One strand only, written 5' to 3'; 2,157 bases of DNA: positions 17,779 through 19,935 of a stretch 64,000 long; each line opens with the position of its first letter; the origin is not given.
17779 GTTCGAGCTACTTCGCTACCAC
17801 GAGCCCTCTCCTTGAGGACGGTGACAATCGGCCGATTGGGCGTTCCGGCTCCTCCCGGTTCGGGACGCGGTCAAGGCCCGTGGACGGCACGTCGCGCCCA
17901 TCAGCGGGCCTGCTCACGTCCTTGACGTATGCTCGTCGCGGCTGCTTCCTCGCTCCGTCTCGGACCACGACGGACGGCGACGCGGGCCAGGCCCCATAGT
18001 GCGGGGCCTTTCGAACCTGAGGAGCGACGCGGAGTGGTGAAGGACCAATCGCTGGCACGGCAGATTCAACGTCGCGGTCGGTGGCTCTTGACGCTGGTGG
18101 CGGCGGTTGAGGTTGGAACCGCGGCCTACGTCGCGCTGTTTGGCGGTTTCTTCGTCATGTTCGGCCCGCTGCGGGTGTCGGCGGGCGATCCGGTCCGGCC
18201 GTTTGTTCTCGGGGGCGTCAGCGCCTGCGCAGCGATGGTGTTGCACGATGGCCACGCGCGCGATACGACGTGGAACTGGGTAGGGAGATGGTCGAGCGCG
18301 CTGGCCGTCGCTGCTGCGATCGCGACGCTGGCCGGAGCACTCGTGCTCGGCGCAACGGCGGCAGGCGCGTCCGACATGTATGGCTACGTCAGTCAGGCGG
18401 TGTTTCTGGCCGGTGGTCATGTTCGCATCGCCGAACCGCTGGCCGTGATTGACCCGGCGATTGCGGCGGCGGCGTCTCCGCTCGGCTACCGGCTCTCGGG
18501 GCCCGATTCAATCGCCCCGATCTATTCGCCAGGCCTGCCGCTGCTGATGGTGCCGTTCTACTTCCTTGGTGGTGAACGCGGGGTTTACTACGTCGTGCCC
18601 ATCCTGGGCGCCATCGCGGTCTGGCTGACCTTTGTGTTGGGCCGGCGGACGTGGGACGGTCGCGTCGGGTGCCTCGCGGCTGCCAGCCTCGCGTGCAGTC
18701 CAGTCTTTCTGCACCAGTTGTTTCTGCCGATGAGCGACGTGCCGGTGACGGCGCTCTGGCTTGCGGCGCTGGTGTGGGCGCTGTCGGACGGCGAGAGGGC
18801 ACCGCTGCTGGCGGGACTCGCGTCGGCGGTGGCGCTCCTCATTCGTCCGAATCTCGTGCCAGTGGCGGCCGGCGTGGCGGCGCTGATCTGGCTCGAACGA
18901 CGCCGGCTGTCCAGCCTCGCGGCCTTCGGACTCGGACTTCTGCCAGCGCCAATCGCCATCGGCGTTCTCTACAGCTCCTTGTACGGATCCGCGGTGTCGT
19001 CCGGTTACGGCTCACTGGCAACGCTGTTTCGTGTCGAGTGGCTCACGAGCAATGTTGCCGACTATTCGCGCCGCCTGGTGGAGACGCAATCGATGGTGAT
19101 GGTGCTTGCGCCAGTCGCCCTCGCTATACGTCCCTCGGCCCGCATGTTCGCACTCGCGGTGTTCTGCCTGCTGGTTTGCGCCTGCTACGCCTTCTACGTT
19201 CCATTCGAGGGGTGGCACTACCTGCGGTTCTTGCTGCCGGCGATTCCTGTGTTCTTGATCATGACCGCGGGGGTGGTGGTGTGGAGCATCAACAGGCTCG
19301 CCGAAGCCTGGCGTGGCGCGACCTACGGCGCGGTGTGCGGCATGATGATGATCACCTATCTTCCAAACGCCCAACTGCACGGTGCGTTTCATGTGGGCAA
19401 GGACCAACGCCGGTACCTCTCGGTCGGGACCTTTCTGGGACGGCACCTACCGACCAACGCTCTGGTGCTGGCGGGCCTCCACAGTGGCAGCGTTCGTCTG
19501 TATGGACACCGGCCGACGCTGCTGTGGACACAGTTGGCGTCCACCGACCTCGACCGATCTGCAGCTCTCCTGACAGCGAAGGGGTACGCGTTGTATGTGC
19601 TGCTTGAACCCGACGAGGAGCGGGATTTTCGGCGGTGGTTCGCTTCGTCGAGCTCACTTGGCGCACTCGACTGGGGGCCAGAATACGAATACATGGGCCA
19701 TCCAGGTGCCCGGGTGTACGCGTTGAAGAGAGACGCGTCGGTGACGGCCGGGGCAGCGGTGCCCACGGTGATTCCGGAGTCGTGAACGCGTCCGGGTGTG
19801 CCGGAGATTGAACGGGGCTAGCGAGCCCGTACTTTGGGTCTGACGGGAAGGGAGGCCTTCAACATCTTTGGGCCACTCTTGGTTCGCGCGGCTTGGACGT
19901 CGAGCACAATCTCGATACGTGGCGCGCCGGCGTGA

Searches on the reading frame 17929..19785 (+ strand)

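Call 15: search_protein_families(library=pfam, proteins=[window:17929-19785:+], max_evalue=0.001)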
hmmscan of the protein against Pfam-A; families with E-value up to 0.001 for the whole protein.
window:17929-19785:+ (618 aa): 1 family
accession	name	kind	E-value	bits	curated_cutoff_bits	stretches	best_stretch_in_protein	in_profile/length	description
PF13231.12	PMT_2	-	1.1e-07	32.6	26.1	1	215-338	20-149/160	Dolichyl-phosphate-mannose-protein mannosyltransferase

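Call 75: search_protein_families(library=pfam, proteins=[window:17929-19785:+], max_evalue=0.05)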
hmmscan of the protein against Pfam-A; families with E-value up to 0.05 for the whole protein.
window:17929-19785:+ (618 aa): 1 family
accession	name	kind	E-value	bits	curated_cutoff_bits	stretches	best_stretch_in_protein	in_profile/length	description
PF13231.12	PMT_2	-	1.1e-07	32.6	26.1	1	215-338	20-149/160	Dolichyl-phosphate-mannose-protein mannosyltransferase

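Call 79: search_protein_families(library=ncbifam, proteins=[window:17929-19785:+], max_evalue=0.00001)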
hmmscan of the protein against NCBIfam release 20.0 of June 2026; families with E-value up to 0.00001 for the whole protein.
window:17929-19785:+ (618 aa): 1 family
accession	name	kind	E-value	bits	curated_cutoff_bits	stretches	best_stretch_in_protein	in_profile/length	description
NF047440.1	LA3751_2_3_fam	subfamily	1e-08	34.5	200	1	199-451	81-355/460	LA_3751/LA_3752 family putative glycosyltransferase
